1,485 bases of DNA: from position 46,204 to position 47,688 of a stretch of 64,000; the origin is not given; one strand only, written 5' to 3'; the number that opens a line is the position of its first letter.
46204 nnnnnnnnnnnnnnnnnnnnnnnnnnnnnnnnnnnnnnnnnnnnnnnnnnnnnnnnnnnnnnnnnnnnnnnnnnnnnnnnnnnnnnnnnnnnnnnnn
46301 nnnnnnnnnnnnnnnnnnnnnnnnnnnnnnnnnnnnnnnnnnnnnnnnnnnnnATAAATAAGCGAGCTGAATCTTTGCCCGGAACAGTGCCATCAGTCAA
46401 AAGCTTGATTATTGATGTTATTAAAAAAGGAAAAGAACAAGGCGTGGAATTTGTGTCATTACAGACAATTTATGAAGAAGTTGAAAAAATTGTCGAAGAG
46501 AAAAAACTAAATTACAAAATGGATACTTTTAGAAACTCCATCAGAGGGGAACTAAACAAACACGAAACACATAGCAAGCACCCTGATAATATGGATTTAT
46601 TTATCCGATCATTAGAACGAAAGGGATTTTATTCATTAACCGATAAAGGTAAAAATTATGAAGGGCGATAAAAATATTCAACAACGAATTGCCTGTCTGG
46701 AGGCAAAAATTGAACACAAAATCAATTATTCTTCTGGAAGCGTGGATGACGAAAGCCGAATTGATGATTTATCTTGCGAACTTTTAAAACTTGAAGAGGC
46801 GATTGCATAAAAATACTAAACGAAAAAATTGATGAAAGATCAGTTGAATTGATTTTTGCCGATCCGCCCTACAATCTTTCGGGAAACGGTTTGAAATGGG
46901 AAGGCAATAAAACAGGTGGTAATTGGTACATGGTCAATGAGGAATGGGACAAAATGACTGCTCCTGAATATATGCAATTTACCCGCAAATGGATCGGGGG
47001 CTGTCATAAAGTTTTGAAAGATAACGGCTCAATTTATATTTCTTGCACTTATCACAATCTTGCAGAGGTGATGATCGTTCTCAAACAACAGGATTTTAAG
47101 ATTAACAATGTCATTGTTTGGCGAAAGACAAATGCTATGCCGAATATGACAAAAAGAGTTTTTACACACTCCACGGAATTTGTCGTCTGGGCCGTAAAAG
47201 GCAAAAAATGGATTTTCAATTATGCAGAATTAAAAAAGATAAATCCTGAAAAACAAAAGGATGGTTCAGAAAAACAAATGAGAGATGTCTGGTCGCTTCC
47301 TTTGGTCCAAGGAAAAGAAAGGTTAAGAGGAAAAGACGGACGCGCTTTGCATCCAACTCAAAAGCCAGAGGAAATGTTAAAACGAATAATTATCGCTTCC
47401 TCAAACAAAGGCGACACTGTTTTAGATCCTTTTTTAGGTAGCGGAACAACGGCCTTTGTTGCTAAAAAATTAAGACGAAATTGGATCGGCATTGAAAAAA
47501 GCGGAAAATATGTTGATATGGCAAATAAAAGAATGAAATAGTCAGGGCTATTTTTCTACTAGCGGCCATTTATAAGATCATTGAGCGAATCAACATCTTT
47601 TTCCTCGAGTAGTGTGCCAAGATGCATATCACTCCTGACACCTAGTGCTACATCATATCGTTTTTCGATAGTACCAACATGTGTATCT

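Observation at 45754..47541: Candidate type II R-M system with a PLD-superfamily (BfiI/NgoAVII-like) nuclease; methyltransferase N-terminus apparently frameshifted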

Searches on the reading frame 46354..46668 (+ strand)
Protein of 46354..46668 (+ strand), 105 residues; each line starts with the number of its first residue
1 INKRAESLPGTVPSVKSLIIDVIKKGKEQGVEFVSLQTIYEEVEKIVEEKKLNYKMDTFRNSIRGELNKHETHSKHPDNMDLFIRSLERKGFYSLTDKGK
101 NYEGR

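Call 46: search_protein_families(library=pfam, proteins=[window:46354-46668:+], max_evalue=10)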
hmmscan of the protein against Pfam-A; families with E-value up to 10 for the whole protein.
window:46354-46668:+ (105 aa): 2 families
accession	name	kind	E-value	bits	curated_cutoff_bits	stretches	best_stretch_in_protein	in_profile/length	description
PF00250.24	Forkhead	-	0.0051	17.3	27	1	15-97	7-81/88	Forkhead domain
PF04404.17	ERF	-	0.055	13.9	25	1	23-68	15-64/153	ERF superfamily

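Call 77: predict_structure(protein=window:46372-46668:+)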
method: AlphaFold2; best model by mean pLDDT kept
length: 99 residues; sequences in the alignment: 1
mean_pLDDT: 65.6   pTM: 0.54
mean pLDDT of the five models: 65.6, 65.3, 64.4, 60.1, 57.6
residues with pLDDT >= 90: 0; 70-90: 47; 50-70: 28; < 50: 24
segments of 3 or more residues with pLDDT < 50: 1-3, 65-72, 87-99
pLDDT, mean of each block of 10 residues (from residue 1): 61 83 76 83 77 71 51 60 54 38
secondary structure, 60 per line:
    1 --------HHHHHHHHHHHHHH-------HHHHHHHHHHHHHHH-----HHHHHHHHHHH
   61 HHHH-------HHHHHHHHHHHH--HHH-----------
elements in order: H9-22 H30-44 H50-64 H72-83

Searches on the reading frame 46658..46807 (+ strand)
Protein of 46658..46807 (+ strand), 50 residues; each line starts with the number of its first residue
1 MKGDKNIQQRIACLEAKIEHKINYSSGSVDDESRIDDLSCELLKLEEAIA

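Call 3: search_protein_families(library=pfam, proteins=[window:46658-46807:+], max_evalue=0.01)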
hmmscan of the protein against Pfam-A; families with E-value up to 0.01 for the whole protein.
window:46658-46807:+ (50 aa): 0 families

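Call 25: find_related_loci(query=window:46658-46807:+, collection=metagenome_contigs, flank=4000)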
Query window:46658-46807:+ (50 aa) in metagenome_contigs; peptide patterns used: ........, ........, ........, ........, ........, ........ (x = any residue, [..] = any of these).
600 stretches matched a pattern, but none encodes a relative of the query by tblastn (E <= 1e-3).

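Call 36: search_protein_families(library=ncbifam, proteins=[window:46658-46807:+], max_evalue=0.01)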
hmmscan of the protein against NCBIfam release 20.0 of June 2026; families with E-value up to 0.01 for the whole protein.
window:46658-46807:+ (50 aa): 0 families

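Call 37: search_protein_families(library=padloc, proteins=[window:46658-46807:+], max_evalue=0.01)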
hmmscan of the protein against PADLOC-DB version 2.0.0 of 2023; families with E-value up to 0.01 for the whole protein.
window:46658-46807:+ (50 aa): 0 families

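Call 46: search_protein_families(library=pfam, proteins=[window:46658-46807:+], max_evalue=10)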
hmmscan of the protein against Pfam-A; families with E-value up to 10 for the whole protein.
seq(50 aa): 2 families
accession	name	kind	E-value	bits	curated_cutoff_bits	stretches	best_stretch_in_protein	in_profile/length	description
PF06698.16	DUF1192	-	0.054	14.1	25.5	2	29-50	22-44/58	Protein of unknown function (DUF1192)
PF16326.10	ABC_tran_CTD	-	0.083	13.6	32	1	6-49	12-57/69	ABC transporter C-terminal domain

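Call 61: find_homologous_proteins(query=window:46658-46807:+, max_evalue=0.01)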
Query seq(50 aa) (50 aa): 6 proteins with E <= 0.01 among 6 candidates.
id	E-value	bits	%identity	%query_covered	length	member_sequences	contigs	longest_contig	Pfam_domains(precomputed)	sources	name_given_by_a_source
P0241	4.2e-24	99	100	100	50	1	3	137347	-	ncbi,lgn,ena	-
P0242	2.2e-19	85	84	100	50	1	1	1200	-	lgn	-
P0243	6.1e-17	77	82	100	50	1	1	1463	-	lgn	-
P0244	1.1e-15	73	76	100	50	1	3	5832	-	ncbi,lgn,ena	-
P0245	1.2e-11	61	70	100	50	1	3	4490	-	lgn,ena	-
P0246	1.0e-9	55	66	100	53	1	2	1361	-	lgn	-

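Call 62: find_encoding_contigs(protein=P0241, flank=3000, max_places=5)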
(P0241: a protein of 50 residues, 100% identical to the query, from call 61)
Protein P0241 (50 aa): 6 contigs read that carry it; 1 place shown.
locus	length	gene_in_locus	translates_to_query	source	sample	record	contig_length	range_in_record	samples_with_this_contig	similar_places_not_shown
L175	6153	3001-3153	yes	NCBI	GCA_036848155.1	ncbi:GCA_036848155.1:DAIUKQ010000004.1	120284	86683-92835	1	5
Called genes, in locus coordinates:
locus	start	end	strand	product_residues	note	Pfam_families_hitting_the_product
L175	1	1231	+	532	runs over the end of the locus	PF20582:UPF0758_N, PF04002:RadC, PF02086:MethyltransfD12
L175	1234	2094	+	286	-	PF02498:Bro-N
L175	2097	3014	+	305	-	PF09565:RE_NgoFVII (faint), PF13091:PLDc_2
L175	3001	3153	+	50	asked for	-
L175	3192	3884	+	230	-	PF01555:N6_N4_Mtase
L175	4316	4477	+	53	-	-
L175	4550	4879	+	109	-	PF01641:SelR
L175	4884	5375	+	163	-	PF01625:PMSR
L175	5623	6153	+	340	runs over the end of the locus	PF13310:Virulence_RhuM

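Call 91: search_protein_representatives(alignment_id=A8)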
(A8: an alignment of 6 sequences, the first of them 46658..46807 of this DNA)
Query: 6 sequences, 50 profile positions. Proteins with E-value up to 0.001 (for the whole library): 15; up to 1e-10: 5; up to 1e-30: 0. The best 15 are listed.
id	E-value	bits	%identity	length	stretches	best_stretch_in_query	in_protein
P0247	5.2e-23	96.7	-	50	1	1-50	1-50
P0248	8.2e-17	76.8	-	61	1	3-47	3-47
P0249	3.9e-16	74.7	-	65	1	5-47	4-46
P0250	2.2e-15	72.2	-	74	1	1-46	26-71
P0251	4.8e-15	71.2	-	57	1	1-48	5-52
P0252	1.8e-10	56.5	-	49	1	13-47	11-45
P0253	2.0e-09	53.2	-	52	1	7-49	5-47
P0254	2.0e-08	50.0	-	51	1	5-49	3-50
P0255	8.9e-07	44.7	-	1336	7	31-46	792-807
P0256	2.3e-06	43.4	-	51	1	5-46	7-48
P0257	3.5e-06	42.8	-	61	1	8-47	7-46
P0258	2.4e-05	40.1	-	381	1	5-47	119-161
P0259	3.8e-05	39.5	-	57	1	6-47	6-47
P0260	4.2e-05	39.3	-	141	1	1-47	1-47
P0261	3.2e-04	36.5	-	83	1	2-47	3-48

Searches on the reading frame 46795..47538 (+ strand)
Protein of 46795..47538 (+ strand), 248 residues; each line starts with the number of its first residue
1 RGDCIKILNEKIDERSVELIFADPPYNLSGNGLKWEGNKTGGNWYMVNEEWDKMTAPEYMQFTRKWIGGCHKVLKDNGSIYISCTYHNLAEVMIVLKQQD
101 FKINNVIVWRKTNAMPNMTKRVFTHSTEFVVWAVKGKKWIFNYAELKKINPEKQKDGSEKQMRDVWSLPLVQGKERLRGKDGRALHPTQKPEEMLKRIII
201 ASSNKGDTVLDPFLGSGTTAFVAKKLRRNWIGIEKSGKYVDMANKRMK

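Call 3: search_protein_families(library=pfam, proteins=[window:46795-47538:+], max_evalue=0.01)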
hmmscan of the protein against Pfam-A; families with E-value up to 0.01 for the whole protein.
window:46795-47538:+ (248 aa): 2 families
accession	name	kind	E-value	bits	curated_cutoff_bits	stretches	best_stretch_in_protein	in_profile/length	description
PF01555.25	N6_N4_Mtase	-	1.1e-63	215.6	26.7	1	17-245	1-221/221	DNA methylase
PF02086.21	MethyltransfD12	-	0.0022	18.2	22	0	202-225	17-40/253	D12 class N6 adenine-specific DNA methyltransferase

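Call 5: find_homologous_proteins(query=window:46795-47538:+)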
Query window:46795-47538:+ (248 aa): 7989 proteins with E <= 0.001 among 8000 candidates; the best 120 are listed.
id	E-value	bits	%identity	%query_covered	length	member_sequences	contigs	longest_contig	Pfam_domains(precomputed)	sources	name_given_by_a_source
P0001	2.2e-156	537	94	99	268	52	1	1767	PF01555.25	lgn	-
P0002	1.2e-155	534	93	99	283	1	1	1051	PF01555.25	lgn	-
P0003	1.7e-154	530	93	99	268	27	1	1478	PF01555.25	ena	-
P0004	6.6e-153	525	92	99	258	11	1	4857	PF01555.25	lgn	-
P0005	7.7e-153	525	92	99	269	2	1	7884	PF01555.25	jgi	-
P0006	1.0e-151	521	90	100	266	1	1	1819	PF01555.25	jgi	jgi:site-specific DNA-methyltransferase (adenine-specific)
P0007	1.4e-151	521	91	99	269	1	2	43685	PF01555.25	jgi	jgi:site-specific DNA-methyltransferase (adenine-specific)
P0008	3.6e-150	516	90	100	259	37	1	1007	PF01555.25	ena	-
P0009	2.0e-149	514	89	100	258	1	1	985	PF01555.25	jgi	-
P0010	4.1e-149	513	89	100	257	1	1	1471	PF01555.25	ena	-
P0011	5.3e-149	512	90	100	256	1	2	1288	PF01555.25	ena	-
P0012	7.6e-149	512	89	100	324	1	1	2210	PF01555.25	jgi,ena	-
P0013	9.9e-149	511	89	99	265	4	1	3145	PF01555.25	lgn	-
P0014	1.2e-148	511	88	100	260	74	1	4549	PF01555.25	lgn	-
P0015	2.2e-148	510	88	100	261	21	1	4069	PF01555.25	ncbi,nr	ncbi:site-specific DNA-methyltransferase [Patescibacteria group bacterium]|nr:site-specific DNA-meth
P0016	2.2e-148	510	90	99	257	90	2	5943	PF01555.25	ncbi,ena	-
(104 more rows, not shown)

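Call 9: find_encoding_contigs(protein=P0007, flank=5000, max_places=4)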
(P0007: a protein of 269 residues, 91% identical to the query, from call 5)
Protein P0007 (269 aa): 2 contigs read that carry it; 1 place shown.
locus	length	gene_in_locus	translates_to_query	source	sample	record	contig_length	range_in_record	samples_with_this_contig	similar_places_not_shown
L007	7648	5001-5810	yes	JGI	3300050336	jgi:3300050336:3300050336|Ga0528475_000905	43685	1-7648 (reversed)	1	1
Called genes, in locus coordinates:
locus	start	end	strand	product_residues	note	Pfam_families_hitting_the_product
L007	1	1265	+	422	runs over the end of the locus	PF01555:N6_N4_Mtase, PF01170:UPF0020 (faint), PF08241:Methyltransf_11 (faint), PF01555:N6_N4_Mtase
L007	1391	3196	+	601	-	PF20582:UPF0758_N, PF04002:RadC, PF02086:MethyltransfD12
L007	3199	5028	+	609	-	PF09491:RE_AlwI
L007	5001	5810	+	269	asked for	PF01555:N6_N4_Mtase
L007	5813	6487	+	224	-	PF19614:DUF6119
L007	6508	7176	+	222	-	PF13310:Virulence_RhuM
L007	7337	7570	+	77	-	-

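Call 36: search_protein_families(library=ncbifam, proteins=[window:46795-47538:+], max_evalue=0.01)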
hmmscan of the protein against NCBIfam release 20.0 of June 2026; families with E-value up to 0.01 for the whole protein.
window:46795-47538:+ (248 aa): 3 families
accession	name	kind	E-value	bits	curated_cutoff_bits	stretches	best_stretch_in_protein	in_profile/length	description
NF050803.1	DnaMtaseCcrMCaul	equivalog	2.6e-76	256.8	830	1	1-247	8-247/350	adenine-specific DNA-methyltransferase CcrM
NF008572.0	PRK11524.1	equivalog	1e-40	139.7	292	1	2-247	20-256/294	adenine-specific DNA-methyltransferase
NF010253.0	PRK13699.1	subfamily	1.8e-15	57.2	244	1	182-247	140-205/226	DNA methyltransferase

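Call 37: search_protein_families(library=padloc, proteins=[window:46795-47538:+], max_evalue=0.01)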
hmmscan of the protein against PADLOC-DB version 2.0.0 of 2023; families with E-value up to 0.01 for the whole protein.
window:46795-47538:+ (248 aa): 75 families (the best 25 are shown)
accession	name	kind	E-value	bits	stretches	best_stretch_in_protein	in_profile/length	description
PDLC03371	MTase_II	-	9.3e-83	275.7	1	2-248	16-253/260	Type II methyltransferase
PDLC03216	MTase_II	-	1.2e-81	272.5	1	2-248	17-256/364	Type II methyltransferase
PDLC03738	oMTase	-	1e-76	256.1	1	1-247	25-265/376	orphan methyltransferase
PDLC03299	MTase_II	-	7.5e-52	174.6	1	2-248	20-258/296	Type II methyltransferase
PDLC03302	MTase_II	-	5.7e-46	155.5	1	3-247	11-260/626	Type II methyltransferase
PDLC03387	MTase_II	-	1.1e-37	127.8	1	93-248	132-276/289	Type II methyltransferase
PDLC03320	MTase_II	-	3.5e-35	119.6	1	10-247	45-274/289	Type II methyltransferase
PDLC03353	MTase_II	-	3.8e-34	116.4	1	5-247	17-250/260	Type II methyltransferase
PDLC03279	MTase_II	-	4.1e-31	105.9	1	15-247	376-584/587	Type II methyltransferase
PDLC03339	MTase_II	-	1.2e-30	104.6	2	152-247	183-271/399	Type II methyltransferase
PDLC03354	MTase_II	-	4.3e-30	103.1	2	156-247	301-382/425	Type II methyltransferase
PDLC03296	MTase_II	-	6.5e-29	99.3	1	3-237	15-240/336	Type II methyltransferase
PDLC03265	MTase_II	-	5e-28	96.5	2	160-247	249-328/333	Type II methyltransferase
PDLC03635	MTase_III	-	1.3e-25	88.2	2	152-247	480-572/708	Type III methyltransferase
PDLC03300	MTase_II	-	2.6e-24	83.8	1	56-247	83-276/302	Type II methyltransferase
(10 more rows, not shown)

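Call 66: search_solved_structures(query=window:46795-47538:+, max_evalue=1e-10, show_alignments=1)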
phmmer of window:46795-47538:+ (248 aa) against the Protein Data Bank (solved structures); distinct sequences matched with E-value up to 1e-10: 10.
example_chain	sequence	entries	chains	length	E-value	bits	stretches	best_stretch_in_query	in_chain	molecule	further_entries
6pbd_A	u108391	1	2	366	4.8e-59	202.8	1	2-246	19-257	Modification methylase CcrMI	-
1g60_A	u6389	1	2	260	1.5e-32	115.9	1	4-244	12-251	Adenine-specific Methyltransferase MboIIA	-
5hfj_A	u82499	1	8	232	7.5e-31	110.4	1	15-247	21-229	Adenine specific DNA methyltransferase (DpnA)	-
5hek_A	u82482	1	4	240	8.6e-31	110.2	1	15-247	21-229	Adenine specific DNA methyltransferase (DpnA)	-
9c3u_A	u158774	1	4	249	9.5e-26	93.7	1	13-247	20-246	Methyltransferase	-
8urk_A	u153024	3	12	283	1.7e-25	92.9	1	13-247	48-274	Methyltransferase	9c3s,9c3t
1nw8_A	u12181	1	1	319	7e-19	71.2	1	50-234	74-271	MODIFICATION METHYLASE RSRI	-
1eg2_A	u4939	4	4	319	8.5e-19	70.9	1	50-234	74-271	MODIFICATION METHYLASE RSRI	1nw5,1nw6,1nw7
8s9m_A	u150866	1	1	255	2.5e-14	56.3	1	12-247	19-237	DNA cytosine-N4 methyltransferase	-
8s9n_A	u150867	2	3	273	3.3e-14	55.9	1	12-247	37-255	DNA cytosine-N4 methyltransferase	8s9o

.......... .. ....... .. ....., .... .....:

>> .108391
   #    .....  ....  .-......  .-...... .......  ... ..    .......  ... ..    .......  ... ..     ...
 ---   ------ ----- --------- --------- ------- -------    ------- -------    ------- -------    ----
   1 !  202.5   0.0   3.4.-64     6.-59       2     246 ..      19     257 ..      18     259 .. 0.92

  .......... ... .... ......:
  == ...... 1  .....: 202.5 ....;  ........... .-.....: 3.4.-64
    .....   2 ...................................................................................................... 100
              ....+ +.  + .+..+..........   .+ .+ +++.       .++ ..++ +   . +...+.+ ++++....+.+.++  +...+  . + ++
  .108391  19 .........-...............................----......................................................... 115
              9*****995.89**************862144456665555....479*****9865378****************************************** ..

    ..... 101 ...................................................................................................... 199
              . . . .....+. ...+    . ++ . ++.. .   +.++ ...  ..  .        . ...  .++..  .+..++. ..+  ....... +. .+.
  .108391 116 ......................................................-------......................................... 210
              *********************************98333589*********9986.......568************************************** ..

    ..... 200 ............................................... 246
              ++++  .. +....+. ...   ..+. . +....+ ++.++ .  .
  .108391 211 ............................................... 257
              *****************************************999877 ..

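Call 67: search_solved_structures(query=L007:2201-3193:+, max_evalue=0.001)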
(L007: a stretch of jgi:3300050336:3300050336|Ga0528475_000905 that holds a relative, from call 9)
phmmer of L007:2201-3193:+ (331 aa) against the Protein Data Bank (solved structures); distinct sequences matched with E-value up to 0.001: 0.

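Call 68: search_solved_structures(query=L007:3199-5025:+, max_evalue=0.001)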
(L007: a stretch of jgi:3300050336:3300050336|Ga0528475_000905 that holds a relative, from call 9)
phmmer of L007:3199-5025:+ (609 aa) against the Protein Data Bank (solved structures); distinct sequences matched with E-value up to 0.001: 6.
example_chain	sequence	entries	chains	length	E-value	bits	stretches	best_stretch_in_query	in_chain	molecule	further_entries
6qnz_A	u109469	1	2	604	1e-34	123.2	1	85-582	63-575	Heterodimeric restriction endonuclease R.BspD6I large subunit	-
2ewf_A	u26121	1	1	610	1.4e-34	122.8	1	85-582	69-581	Nicking endonuclease N.BspD6I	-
5lhc_A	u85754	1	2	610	1.6e-33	119.3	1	85-582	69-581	Nicking endonuclease N.BspD6I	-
5liz_A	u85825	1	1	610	5.1e-33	117.6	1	85-582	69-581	Nicking endonuclease N.BspD6I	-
5liq_A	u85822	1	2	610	5.8e-33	117.4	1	85-582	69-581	Nicking endonuclease N.BspD6I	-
2p14_A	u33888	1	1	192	4.5e-10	41.8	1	435-593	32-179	Heterodimeric restriction endonuclease R.BspD6I small subunit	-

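Call 71: find_encoding_contigs(protein=P0016, flank=4000, max_places=2)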
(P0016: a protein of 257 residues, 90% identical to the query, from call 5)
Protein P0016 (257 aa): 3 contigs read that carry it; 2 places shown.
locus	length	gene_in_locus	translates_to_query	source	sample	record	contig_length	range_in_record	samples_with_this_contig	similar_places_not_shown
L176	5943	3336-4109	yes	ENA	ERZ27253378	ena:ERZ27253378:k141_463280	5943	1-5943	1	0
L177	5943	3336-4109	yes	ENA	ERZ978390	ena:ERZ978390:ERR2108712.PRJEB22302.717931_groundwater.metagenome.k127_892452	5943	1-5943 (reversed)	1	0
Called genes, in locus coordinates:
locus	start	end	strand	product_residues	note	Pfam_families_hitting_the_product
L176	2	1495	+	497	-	?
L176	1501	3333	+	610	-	PF09491:RE_AlwI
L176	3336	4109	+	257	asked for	PF01555:N6_N4_Mtase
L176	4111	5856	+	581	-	PF02463:SMC_N, PF13175:AAA_15, PF13304:AAA_21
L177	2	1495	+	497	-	?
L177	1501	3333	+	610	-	PF09491:RE_AlwI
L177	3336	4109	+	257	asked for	PF01555:N6_N4_Mtase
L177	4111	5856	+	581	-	PF02463:SMC_N, PF13175:AAA_15, PF13304:AAA_21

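Call 72: find_encoding_contigs(protein=P0003, flank=4000, max_places=2)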
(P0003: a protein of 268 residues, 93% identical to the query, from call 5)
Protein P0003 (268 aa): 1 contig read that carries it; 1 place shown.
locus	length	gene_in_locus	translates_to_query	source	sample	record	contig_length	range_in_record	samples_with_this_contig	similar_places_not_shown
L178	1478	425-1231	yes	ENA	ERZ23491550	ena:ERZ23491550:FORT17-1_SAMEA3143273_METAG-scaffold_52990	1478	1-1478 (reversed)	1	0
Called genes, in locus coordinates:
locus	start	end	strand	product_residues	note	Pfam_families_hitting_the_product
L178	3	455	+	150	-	?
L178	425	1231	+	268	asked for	PF01555:N6_N4_Mtase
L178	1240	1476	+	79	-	?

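Call 90: search_protein_families(library=pfam, proteins=[L007:1391-3193:+, L176:1501-3330:+], max_evalue=0.00001)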
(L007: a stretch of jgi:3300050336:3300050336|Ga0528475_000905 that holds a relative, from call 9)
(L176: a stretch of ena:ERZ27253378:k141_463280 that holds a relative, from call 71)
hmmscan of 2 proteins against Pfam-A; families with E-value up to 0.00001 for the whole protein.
L007:1391-3193:+ (601 aa): 3 families
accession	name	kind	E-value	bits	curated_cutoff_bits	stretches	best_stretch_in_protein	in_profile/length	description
PF04002.20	RadC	-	1.8e-34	118.7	22.1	1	106-216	5-116/121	RadC-like JAB domain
PF02086.21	MethyltransfD12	-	1.7e-30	107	22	1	277-531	1-242/253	D12 class N6 adenine-specific DNA methyltransferase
PF20582.4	UPF0758_N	-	3.9e-22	78.6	27.1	1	5-78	2-76/77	UPF0758 N-terminal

L176:1501-3330:+ (610 aa): 1 family
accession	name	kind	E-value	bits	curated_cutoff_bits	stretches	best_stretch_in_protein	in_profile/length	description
PF09491.16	RE_AlwI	-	9.7e-85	285.6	23.1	1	100-552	2-441/441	AlwI restriction endonuclease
